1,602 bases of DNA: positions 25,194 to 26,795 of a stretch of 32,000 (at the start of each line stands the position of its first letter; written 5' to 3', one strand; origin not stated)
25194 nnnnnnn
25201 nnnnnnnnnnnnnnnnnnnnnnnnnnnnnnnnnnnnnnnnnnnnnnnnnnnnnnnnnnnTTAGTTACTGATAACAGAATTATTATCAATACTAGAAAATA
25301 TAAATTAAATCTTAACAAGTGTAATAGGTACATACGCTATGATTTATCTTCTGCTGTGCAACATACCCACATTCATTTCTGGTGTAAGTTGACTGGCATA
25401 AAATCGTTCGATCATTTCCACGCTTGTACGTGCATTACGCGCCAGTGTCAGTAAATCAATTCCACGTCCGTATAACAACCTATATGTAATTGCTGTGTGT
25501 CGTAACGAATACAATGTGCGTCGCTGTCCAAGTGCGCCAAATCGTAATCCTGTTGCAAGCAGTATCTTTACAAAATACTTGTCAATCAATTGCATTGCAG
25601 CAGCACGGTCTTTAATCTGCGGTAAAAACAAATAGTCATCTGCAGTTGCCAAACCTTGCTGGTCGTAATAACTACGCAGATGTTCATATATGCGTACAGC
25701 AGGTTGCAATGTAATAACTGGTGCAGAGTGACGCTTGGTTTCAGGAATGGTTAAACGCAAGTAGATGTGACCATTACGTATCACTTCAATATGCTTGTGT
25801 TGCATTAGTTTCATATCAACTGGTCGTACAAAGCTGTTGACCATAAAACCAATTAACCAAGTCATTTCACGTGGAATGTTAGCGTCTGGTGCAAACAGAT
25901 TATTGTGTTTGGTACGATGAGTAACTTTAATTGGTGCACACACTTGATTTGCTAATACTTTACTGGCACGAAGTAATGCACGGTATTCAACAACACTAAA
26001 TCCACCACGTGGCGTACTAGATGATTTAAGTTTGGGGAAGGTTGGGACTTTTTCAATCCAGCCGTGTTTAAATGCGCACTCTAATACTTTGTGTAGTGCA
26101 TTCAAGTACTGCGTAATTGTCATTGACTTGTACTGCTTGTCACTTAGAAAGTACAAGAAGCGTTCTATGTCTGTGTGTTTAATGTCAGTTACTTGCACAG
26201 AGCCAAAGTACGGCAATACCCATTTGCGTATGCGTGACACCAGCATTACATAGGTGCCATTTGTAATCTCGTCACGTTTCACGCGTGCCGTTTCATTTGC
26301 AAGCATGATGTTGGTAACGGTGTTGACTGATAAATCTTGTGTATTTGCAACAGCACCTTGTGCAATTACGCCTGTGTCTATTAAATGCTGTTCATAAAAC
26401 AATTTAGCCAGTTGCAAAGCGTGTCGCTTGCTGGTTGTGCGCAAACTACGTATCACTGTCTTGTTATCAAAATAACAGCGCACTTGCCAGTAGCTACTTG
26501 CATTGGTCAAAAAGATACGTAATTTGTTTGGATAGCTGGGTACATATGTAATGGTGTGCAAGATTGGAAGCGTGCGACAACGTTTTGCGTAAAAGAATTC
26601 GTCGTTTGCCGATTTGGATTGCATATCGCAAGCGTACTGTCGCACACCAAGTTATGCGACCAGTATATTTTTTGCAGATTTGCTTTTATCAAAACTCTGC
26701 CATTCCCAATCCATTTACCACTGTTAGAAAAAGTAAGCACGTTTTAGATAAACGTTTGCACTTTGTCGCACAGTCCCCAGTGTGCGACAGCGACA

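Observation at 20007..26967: A 104-nt perfectly identical porin 5' block brackets porin 1 body plus integrase island 1: candidate porin-allele replacement by site-specific integration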

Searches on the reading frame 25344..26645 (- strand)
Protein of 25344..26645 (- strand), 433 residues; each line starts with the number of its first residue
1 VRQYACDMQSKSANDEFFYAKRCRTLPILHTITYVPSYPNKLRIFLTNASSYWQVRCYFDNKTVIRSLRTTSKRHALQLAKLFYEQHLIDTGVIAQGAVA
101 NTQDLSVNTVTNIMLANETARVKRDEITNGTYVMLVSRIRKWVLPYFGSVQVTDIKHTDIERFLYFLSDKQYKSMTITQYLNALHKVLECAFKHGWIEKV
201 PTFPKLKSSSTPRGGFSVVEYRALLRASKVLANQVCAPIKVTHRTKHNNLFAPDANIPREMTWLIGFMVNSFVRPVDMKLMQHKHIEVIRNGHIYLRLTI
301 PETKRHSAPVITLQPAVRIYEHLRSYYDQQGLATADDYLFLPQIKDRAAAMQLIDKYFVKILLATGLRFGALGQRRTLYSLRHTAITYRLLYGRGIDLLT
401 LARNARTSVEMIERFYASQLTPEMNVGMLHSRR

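Call 7: search_protein_families(library=pfam, proteins=[window:25344-26645:-], max_evalue=0.01)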
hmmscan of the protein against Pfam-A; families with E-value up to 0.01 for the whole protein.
window:25344-26645:- (433 aa): 5 families
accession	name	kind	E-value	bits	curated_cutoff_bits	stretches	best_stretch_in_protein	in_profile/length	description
PF13102.12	Phage_int_SAM_5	-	1.2e-06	29.3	22.3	1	148-201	39-92/98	Phage integrase SAM-like domain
PF14659.12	Phage_int_SAM_3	-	4.5e-06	27.2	22.6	1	123-165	13-55/58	Phage integrase, N-terminal SAM-like domain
PF02899.23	Phage_int_SAM_1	-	0.00011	22.8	22.3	1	126-191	16-79/83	Phage integrase, N-terminal SAM-like domain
PF22022.2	Phage_int_M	-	0.00092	19.8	27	1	116-202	5-90/96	Phage integrase central domain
PF13495.12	Phage_int_SAM_4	-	0.005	17.6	27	0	127-185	17-72/85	Phage integrase, N-terminal SAM-like domain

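Call 18: find_homologous_proteins(query=window:25344-26645:-)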
Query window:25344-26645:- (433 aa): 3123 proteins with E <= 0.001 among 8000 candidates; the best 120 are listed.
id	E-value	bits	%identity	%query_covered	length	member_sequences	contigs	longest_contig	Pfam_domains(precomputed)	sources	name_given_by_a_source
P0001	1.0e-272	922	95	98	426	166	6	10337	PF14659.13,PF13102.13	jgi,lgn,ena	-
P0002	7.8e-232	788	98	82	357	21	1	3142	PF14659.13,PF13102.13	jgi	jgi:integrase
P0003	5.4e-230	781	97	82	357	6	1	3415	PF14659.13,PF13102.13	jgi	jgi:integrase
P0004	1.5e-191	655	97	69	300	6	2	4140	PF13102.13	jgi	jgi:integrase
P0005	1.6e-160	553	58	100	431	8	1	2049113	PF13102.13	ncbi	ncbi:phage integrase SAM-like domain-containing protein [beta proteobacterium MWH-UniP1]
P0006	6.7e-160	551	59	100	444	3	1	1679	PF13102.13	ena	-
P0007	6.6e-157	541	59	98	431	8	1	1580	-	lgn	-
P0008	2.6e-156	539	59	100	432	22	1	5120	PF13102.13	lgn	-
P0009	1.6e-155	536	60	97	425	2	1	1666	PF13102.13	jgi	jgi:hypothetical protein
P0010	1.8e-155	536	58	97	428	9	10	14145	-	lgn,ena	-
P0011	9.5e-155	534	58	98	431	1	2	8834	PF13102.13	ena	-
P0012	1.8e-154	533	59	98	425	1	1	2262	PF13102.13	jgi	jgi:hypothetical protein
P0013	1.1e-153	530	57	100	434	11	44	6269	PF13102.13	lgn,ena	-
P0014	3.9e-153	528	58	98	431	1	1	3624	-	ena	-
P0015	8.2e-153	527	58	97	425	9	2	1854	PF13102.13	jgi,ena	jgi:hypothetical protein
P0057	1.7e-134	467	51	99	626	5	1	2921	PF13102.13,PF00589.28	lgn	-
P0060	3.7e-133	463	52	99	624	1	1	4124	PF00589.28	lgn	-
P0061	1.1e-132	461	51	100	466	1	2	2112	PF00589.28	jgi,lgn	-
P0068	6.4e-132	458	50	98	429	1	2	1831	PF00589.28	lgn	-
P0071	2.5e-130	453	50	98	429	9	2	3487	PF00589.28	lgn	-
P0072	2.6e-130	453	50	97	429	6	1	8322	PF00589.28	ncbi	-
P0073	3.9e-130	453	50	97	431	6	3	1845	PF00589.28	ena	-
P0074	2.6e-129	450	50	97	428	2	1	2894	PF00589.28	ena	-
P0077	6.2e-129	449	49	97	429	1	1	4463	PF00589.28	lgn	-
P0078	3.2e-128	446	50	97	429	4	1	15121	PF22022.3,PF00589.28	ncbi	-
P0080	1.1e-127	445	50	97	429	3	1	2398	PF00589.28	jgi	jgi:site-specific recombinase XerD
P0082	2.4e-127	443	50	97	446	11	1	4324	PF00589.28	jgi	-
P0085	7.6e-127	442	48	97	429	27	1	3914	PF00589.28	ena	-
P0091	1.4e-125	438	50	97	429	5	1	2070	PF00589.28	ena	-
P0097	5.8e-125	436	48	97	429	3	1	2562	PF00589.28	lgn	-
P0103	1.2e-123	431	48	97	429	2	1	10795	PF00589.28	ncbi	-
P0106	4.2e-123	429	48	97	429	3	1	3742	PF00589.28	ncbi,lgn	-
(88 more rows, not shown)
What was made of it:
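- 25344..26645 (-): Integrase 1, a divergent tyrosine recombinase (426-433 aa). More than 3,000 homologues (call 18).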

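Call 20: find_related_loci(query=A2, collection=genome_contigs, flank=10000)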
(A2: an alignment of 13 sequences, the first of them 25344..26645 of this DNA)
Query A2 (433 aa) in genome_contigs; peptide patterns used: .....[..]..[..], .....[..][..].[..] (x = any residue, [..] = any of these).
370 stretches matched a pattern; 345 encode a relative of the query (tblastn E <= 1e-3); the best 80 are kept; 80 distinct loci.
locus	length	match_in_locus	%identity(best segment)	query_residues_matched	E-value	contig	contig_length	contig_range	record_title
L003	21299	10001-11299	96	1-433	0e+0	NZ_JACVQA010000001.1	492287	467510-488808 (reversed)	Polynucleobacter sp. UK-Gri1-W3 2634493319, whole genome shotgun sequence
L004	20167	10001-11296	57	1-433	8e-158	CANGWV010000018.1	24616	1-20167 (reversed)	MAG: Burkholderiaceae bacterium isolate RE-15aug16-169 genome assembly, contig: RE-15aug16-C2256, whole genome shotgun s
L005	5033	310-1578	57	12-433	9e-159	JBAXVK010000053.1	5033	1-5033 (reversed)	MAG: Polynucleobacter sp. isolate ELA685 MAG685_53, whole genome shotgun sequence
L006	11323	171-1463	55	6-433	3e-153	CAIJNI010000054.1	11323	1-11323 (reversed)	MAG: uncultured beta proteobacterium isolate Umea3_bin-2693 genome assembly, contig: bin-2693:54/93, whole genome shotgu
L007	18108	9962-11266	56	1-433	9e-158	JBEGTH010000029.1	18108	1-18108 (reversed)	MAG: Pseudomonadota bacterium isolate pringlecreek_2019_sw_WHONDRS-S19S_0025_F_bin.30 scaffold_501, whole genome shotgun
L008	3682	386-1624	52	22-433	2e-142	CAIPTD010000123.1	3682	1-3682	MAG: uncultured Ferrovum sp. isolate Ki1-0-7m_bin-0142 genome assembly, contig: bin-0142:123/164, whole genome shotgun s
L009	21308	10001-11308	48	10-433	4e-136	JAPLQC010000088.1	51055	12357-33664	MAG: Burkholderiales bacterium isolate LacPavin_0818_WC45_MAG_55_9 LacPavin_0818_WC45_scaffold_618396, whole genome shot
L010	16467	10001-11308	47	1-433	7e-134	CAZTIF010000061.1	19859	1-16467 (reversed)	MAG TPA_asm: uncultured Bifidobacterium sp. isolate SRP302895_co1_213 genome assembly, contig: NODE_5062_length_19859_co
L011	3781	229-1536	46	1-433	1e-135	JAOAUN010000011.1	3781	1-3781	MAG: Burkholderiaceae bacterium isolate AF21_PE0_T2_S7_55_127 T2_S7_11265_length_3781_cov_70, whole genome shotgun seque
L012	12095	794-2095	47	9-433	1e-128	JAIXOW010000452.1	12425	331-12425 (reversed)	MAG: Oxalobacteraceae bacterium isolate C1_MAG_00043 C1_MAG_00043_000000000260, whole genome shotgun sequence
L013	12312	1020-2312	46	12-433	7e-128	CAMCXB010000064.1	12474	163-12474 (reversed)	MAG: Bordetella parapertussis isolate MiE-14oct19-136 genome assembly, contig: MiE-14oct19-C7800, whole genome shotgun s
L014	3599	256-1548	46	12-433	5e-131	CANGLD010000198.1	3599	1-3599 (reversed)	MAG: Oxalobacteraceae bacterium isolate Jr-28jun17-209 genome assembly, contig: Jr-28jun17-C41813, whole genome shotgun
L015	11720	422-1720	45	10-433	1e-123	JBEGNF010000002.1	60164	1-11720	MAG: Pseudomonadota bacterium isolate NASQAN2016_083_F_bin.21 scaffold_21, whole genome shotgun sequence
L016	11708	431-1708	49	9-433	3e-123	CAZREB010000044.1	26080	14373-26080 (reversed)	MAG TPA_asm: uncultured Bordetella sp. isolate binchicken_co199_16 genome assembly, contig: NODE_1519_length_26080_cov_1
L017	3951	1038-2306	46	10-433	7e-126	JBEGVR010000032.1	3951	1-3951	MAG: Pseudomonadota bacterium isolate riogrande_2019_sw_WHONDRS-S19S_0066_B_bin.23 scaffold_2112822, whole genome shotgu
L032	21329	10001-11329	43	1-433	8e-113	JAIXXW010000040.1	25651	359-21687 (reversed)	MAG: Comamonadaceae bacterium isolate D4_MAG_00072 pond_D4_MAG_00072_000000000081, whole genome shotgun sequence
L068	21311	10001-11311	41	9-433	7e-103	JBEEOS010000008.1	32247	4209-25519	MAG: Pseudomonadota bacterium isolate deadrun_2019_sw_WHONDRS-S19S_0006_F_bin.21 scaffold_67, whole genome shotgun seque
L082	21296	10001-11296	43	6-433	1e-100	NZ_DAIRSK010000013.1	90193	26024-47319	MAG: Limnohabitans sp. isolate CTOTU2207 NODE_48_length_90193_cov_8.378608, whole genome shotgun sequence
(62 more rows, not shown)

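Call 28: search_protein_families(library=phrogs, proteins=[window:25344-26645:-], max_evalue=0.01)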
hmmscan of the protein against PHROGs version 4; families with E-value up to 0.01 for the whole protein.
window:25344-26645:- (433 aa): 3 families
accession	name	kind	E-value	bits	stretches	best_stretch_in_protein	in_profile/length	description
phrog_1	-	integration and excision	1.3e-23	85.1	1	40-403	112-418/611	integrase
phrog_216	-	integration and excision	0.0027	17.9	1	290-402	105-207/301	integrase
phrog_23783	-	integration and excision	0.0042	18.1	1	126-205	76-152/162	integrase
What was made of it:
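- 25344..26645 (-): SAM-like N-terminal domains (call 7) and PHROG integrase, E 1e-23 (call 28).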

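Call 38: find_related_loci(query=A2, collection=viral_contigs, flank=10000)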
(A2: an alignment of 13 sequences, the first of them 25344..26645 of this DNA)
Query A2 (433 aa) in viral_contigs; peptide patterns used: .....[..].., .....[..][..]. (x = any residue, [..] = any of these).
36 stretches matched a pattern; 2 encode a relative of the query (tblastn E <= 1e-3); 2 distinct loci.
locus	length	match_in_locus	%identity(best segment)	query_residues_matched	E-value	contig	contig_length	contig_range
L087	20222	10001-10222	36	358-423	3e-6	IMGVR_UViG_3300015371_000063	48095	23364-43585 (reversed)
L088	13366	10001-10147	43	367-417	1e-5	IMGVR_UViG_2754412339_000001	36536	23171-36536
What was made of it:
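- On Prophage or phage satellite: The integrase family is essentially absent from 2.9 million IMG/VR contigs, with two weak partial hits (call 38).
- Tried and rejected: There are no phage genes beyond integrases, and the family is absent from viral contigs (calls 28, 38).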

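Call 52: search_protein_families(library=ncbifam, proteins=[window:25344-26645:-], max_evalue=0.01)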
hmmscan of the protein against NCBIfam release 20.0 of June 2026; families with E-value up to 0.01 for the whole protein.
window:25344-26645:- (433 aa): 3 families
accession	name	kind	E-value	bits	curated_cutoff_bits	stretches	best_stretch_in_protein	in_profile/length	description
NF040815.2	recomb_XerA_Arch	equivalog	0.0012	18.5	220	0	145-344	29-187/263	site-specific tyrosine recombinase/integron integrase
TIGR02225.1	recomb_XerD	equivalog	0.0012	18.3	329.6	1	129-202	18-88/290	site-specific tyrosine recombinase XerD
NF004772.0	PRK06112.1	subfamily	0.0091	14.3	673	0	79-137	233-292/578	acetolactate synthase catalytic subunit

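Call 53: search_protein_families(library=padloc, proteins=[window:25344-26645:-], max_evalue=0.01)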
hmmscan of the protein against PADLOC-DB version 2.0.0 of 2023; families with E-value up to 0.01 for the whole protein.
window:25344-26645:- (433 aa): 0 families

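Call 61: find_encoding_contigs(protein=P0001, flank=10000, max_places=10)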
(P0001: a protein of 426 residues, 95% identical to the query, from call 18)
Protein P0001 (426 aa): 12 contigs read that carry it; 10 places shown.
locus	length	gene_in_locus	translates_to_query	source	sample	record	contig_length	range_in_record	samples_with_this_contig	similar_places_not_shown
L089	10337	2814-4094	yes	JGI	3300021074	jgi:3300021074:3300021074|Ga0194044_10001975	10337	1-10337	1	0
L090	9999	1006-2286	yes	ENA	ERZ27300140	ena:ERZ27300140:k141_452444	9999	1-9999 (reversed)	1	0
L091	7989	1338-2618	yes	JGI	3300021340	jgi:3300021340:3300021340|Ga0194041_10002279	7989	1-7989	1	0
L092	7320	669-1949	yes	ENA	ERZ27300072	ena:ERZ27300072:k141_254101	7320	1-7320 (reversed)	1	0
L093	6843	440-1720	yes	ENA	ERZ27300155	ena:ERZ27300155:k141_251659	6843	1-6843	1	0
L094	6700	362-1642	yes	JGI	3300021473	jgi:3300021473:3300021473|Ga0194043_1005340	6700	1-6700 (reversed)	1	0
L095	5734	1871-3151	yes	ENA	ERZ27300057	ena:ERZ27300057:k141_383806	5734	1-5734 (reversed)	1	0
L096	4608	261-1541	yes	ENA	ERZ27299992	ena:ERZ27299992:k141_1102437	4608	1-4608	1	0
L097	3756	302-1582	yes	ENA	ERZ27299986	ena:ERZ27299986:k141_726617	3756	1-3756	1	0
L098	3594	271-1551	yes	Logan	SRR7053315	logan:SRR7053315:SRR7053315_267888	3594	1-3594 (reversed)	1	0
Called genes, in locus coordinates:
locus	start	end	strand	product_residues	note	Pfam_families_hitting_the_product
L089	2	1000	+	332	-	?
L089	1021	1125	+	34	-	-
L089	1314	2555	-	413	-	PF13609:Porin_4, PF00267:Porin_1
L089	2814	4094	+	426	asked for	PF13102:Phage_int_SAM_5 (weak), PF14659:Phage_int_SAM_3 (weak)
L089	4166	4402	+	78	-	-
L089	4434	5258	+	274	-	-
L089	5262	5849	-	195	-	PF00589:Phage_integrase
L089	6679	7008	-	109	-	-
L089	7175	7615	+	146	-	PF20346:DUF6641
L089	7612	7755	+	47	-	-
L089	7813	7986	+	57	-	-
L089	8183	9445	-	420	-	PF13609:Porin_4, PF00267:Porin_1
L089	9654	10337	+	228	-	?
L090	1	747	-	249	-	?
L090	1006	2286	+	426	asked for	PF13102:Phage_int_SAM_5 (weak), PF14659:Phage_int_SAM_3 (weak)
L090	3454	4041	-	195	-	PF00589:Phage_integrase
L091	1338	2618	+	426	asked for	PF13102:Phage_int_SAM_5 (weak), PF14659:Phage_int_SAM_3 (weak)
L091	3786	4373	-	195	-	PF00589:Phage_integrase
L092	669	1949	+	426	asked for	PF13102:Phage_int_SAM_5 (weak), PF14659:Phage_int_SAM_3 (weak)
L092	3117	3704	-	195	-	PF00589:Phage_integrase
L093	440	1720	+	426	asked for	PF13102:Phage_int_SAM_5 (weak), PF14659:Phage_int_SAM_3 (weak)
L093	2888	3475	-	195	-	PF00589:Phage_integrase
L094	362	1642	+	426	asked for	PF13102:Phage_int_SAM_5 (weak), PF14659:Phage_int_SAM_3 (weak)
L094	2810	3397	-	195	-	PF00589:Phage_integrase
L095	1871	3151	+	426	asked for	PF13102:Phage_int_SAM_5 (weak), PF14659:Phage_int_SAM_3 (weak)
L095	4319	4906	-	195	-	PF00589:Phage_integrase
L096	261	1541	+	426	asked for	PF13102:Phage_int_SAM_5 (weak), PF14659:Phage_int_SAM_3 (weak)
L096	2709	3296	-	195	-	PF00589:Phage_integrase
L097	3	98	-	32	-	?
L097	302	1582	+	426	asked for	PF13102:Phage_int_SAM_5 (weak), PF14659:Phage_int_SAM_3 (weak)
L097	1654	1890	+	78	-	-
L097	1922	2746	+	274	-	-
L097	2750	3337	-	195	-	PF00589:Phage_integrase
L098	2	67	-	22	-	?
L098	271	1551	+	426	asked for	PF13102:Phage_int_SAM_5 (weak), PF14659:Phage_int_SAM_3 (weak)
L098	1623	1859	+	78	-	-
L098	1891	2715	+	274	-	-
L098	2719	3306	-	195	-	PF00589:Phage_integrase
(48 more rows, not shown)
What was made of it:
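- The same architecture is present in isolate genomes (Polynucleobacter sp. UK-Gri1-W3, L003) and in about ten independent metagenome assemblies of a sister population (L089-L098) (calls 20, 61).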

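Call 62: find_encoding_contigs(protein=P0004, flank=10000, max_places=6)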
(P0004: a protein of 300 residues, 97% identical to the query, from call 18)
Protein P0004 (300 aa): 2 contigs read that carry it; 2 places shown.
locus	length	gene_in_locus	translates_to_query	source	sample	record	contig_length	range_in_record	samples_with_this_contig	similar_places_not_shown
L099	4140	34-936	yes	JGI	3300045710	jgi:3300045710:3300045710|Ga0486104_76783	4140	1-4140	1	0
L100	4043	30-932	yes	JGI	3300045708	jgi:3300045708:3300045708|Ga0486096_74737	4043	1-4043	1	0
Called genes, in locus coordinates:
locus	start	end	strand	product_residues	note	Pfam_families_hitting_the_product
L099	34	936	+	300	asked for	PF13102:Phage_int_SAM_5 (faint)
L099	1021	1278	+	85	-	-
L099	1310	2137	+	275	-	-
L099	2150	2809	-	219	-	PF00589:Phage_integrase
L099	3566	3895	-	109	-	-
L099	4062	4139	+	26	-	?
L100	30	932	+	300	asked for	PF13102:Phage_int_SAM_5 (faint)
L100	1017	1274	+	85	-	-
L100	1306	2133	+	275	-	-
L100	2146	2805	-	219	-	PF00589:Phage_integrase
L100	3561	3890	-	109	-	-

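Call 63: find_encoding_contigs(protein=P0003, flank=10000, max_places=6)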
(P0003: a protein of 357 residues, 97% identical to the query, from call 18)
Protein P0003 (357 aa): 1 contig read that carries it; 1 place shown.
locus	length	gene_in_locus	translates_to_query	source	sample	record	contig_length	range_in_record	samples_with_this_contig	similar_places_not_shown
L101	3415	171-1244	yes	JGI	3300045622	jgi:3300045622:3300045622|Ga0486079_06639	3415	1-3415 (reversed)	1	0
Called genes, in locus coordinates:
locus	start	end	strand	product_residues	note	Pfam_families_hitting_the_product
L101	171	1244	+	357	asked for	PF13102:Phage_int_SAM_5 (weak), PF14659:Phage_int_SAM_3 (faint)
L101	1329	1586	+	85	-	-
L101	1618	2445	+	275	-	-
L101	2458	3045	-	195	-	PF00589:Phage_integrase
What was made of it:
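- Tried and rejected: Contexts of integrases 95-98% identical to int1 (calls 61-63).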

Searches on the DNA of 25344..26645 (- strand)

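Call 73: search_rna_families(source=L031, start=9500, end=10100, threshold=evalue, max_evalue=0.01)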
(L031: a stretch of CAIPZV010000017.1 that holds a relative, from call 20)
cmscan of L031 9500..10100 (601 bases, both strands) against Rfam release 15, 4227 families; matches with E-value up to 0.01: 0.
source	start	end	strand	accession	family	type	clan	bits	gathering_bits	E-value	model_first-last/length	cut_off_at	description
